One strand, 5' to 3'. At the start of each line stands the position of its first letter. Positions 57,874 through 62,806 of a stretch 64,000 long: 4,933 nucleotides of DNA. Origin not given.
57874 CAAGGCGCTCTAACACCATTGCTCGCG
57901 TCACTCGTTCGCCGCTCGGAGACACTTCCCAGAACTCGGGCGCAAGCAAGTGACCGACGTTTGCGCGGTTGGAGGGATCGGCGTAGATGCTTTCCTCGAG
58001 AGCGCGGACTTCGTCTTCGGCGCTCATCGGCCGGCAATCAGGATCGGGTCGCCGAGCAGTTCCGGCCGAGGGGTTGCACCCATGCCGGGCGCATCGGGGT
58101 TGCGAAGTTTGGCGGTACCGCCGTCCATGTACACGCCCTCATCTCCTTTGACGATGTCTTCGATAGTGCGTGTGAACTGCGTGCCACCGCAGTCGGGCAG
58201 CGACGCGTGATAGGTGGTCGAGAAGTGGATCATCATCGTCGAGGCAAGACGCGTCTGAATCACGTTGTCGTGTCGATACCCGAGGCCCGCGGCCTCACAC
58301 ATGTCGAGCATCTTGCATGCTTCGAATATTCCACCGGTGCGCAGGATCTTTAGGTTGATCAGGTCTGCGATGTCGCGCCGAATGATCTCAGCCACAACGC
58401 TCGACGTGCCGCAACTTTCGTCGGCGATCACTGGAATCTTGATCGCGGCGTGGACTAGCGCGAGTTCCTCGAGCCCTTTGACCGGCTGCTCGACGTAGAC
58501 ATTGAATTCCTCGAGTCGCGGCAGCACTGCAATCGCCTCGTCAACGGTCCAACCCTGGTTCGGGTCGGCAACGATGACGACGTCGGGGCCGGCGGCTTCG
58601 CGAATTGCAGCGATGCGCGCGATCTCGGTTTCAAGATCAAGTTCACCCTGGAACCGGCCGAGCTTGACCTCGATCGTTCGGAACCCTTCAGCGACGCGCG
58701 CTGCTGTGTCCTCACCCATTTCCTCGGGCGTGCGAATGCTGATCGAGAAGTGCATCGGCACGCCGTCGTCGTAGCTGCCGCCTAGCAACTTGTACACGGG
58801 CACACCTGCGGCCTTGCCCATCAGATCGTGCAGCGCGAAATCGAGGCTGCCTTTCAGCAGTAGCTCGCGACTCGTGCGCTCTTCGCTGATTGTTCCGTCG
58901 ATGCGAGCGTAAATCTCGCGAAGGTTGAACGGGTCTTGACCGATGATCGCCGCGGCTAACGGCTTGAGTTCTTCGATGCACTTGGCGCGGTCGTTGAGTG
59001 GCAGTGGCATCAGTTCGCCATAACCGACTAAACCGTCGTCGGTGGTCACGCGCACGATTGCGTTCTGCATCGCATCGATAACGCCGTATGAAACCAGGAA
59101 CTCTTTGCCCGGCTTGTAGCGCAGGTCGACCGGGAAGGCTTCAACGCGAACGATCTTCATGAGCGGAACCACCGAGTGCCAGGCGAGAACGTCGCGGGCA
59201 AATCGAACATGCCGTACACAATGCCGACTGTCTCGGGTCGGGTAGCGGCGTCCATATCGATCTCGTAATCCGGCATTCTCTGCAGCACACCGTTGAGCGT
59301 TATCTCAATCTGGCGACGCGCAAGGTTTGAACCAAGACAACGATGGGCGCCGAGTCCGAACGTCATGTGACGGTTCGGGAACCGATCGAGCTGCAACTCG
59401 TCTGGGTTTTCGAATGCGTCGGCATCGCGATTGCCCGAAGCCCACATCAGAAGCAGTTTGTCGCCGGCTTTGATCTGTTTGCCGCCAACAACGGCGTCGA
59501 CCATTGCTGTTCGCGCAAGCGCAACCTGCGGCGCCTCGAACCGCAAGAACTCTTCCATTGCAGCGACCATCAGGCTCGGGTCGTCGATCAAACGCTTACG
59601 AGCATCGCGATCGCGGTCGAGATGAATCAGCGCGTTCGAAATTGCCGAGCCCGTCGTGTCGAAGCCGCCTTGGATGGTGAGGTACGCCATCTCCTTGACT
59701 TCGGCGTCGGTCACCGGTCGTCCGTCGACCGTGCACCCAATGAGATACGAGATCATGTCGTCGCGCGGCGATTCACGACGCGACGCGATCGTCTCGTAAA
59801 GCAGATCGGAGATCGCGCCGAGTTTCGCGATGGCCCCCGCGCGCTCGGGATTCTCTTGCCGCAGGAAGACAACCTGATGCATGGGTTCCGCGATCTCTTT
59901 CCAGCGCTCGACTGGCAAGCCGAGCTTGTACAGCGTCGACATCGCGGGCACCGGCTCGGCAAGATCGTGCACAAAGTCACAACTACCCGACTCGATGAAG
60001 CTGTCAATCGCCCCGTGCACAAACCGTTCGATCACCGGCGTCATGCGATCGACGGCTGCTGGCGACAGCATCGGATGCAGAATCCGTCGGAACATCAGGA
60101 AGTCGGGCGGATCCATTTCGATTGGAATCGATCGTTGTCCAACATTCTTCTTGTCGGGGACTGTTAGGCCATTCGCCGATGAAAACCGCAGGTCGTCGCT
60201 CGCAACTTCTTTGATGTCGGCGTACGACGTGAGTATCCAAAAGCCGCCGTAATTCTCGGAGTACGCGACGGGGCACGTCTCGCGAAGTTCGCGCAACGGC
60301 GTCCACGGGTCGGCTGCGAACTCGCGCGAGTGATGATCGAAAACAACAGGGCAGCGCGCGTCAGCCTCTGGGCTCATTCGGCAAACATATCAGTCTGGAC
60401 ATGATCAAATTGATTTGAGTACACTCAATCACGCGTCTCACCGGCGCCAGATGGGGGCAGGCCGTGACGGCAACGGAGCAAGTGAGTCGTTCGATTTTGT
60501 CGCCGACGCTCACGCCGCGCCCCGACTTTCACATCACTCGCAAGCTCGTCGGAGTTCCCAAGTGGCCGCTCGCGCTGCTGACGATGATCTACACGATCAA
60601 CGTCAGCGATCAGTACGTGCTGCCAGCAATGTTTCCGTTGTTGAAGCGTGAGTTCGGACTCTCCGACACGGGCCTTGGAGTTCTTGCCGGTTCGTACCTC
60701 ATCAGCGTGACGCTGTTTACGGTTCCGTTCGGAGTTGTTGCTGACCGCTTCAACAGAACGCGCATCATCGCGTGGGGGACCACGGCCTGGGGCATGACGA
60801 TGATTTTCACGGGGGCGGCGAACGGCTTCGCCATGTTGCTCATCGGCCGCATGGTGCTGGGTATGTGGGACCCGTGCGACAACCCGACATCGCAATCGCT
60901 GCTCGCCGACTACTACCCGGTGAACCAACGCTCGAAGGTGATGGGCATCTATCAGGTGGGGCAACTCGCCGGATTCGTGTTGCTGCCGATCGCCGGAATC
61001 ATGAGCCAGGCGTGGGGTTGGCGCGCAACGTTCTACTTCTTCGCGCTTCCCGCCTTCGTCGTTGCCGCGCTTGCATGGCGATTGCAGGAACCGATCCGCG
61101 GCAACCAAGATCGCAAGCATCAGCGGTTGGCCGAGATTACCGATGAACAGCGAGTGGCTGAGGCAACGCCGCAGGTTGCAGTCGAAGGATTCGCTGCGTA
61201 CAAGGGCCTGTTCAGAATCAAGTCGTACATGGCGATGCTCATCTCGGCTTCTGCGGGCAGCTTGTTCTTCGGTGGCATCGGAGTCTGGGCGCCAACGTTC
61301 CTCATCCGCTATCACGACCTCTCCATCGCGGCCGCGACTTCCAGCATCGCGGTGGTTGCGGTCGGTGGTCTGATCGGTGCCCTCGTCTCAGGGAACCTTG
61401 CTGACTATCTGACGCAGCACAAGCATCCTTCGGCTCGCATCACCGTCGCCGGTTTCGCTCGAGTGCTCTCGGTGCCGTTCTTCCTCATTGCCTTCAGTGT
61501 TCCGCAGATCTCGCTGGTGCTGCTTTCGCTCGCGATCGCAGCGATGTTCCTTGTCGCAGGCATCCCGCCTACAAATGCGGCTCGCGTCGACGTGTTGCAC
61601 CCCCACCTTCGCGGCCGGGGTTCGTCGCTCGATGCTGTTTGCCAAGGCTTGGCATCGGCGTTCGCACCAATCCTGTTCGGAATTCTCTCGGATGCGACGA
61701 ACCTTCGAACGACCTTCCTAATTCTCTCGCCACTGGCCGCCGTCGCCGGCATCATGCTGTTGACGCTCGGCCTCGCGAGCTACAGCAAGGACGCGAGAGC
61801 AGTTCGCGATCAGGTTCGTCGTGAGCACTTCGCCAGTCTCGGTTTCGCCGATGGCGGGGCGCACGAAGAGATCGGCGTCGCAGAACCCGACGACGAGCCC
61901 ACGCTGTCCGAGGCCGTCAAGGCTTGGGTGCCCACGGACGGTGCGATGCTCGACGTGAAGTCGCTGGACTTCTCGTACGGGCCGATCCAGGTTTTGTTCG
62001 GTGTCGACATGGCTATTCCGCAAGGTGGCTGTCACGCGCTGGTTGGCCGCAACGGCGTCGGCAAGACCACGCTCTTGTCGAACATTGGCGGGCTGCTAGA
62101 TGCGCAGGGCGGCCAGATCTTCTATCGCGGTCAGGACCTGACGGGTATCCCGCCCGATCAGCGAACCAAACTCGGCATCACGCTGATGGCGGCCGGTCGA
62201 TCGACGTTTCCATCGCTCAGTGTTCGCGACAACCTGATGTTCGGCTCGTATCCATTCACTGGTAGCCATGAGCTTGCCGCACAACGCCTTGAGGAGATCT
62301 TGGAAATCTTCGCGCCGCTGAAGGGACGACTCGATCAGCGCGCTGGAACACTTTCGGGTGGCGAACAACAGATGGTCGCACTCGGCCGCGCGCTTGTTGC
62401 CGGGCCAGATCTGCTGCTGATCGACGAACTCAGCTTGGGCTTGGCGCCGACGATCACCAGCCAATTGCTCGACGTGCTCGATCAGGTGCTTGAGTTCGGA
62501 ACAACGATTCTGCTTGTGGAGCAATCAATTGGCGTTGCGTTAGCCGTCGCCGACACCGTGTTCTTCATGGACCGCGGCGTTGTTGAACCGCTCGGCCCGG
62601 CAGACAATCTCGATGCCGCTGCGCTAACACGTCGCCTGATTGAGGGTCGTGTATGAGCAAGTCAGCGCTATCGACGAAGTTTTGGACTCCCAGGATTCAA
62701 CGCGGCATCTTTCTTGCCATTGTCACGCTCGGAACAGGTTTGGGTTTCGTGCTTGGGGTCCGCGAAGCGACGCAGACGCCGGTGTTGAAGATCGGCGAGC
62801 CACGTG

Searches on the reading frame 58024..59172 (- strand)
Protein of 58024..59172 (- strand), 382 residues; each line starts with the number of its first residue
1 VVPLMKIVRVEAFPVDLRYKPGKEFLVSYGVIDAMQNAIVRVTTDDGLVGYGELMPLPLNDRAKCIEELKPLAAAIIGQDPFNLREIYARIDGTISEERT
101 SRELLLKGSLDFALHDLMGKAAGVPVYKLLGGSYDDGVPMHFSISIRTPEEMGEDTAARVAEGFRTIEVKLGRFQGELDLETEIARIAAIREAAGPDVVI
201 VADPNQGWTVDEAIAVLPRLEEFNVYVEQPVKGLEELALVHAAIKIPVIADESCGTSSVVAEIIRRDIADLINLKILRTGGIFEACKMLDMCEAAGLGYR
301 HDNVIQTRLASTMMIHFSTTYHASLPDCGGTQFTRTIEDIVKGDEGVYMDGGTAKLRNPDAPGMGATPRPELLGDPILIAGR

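Call 37: search_protein_families(library=pfam, proteins=[window:58024-59172:-], max_evalue=0.00001)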
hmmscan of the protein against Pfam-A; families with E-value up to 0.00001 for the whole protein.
window:58024-59172:- (382 aa): 2 families
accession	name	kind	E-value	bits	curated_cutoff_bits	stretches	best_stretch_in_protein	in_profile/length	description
PF13378.12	MR_MLE_C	-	4e-41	141.6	29.4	1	154-371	4-218/219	Enolase C-terminal domain-like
PF02746.21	MR_MLE_N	-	2.3e-14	54.1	22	1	27-131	18-117/117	Mandelate racemase / muconate lactonizing enzyme, N-terminal domain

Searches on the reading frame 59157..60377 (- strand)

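Call 37: search_protein_families(library=pfam, proteins=[window:59157-60377:-], max_evalue=0.00001)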
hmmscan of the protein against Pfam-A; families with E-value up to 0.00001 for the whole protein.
window:59157-60377:- (406 aa): 1 family
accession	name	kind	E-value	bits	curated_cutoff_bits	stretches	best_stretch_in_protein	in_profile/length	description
PF00067.27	p450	-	1.6e-22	80.4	22.8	1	188-367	215-431/462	Cytochrome P450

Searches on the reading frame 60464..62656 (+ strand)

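Call 37: search_protein_families(library=pfam, proteins=[window:60464-62656:+], max_evalue=0.00001)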
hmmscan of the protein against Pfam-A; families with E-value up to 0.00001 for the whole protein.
window:60464-62656:+ (730 aa): 5 families
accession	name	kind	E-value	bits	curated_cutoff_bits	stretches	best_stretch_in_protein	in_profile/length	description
PF07690.21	MFS_1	-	1.6e-52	179.1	33.4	2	41-317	3-266/347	Major Facilitator Superfamily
PF00005.33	ABC_tran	-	1.7e-24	87.4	25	1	513-655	3-134/137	ABC transporter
PF03137.26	OATP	-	2.3e-09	36.5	25.8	0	36-115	3-82/545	Organic Anion Transporter Polypeptide (OATP) family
PF13304.12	AAA_21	-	3.7e-08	34.2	27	0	619-675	227-286/304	AAA domain, putative AbiEii toxin, Type IV TA system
PF00083.30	Sugar_tr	-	2e-07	30.7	22.3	0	67-431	44-432/452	Sugar (and other) transporter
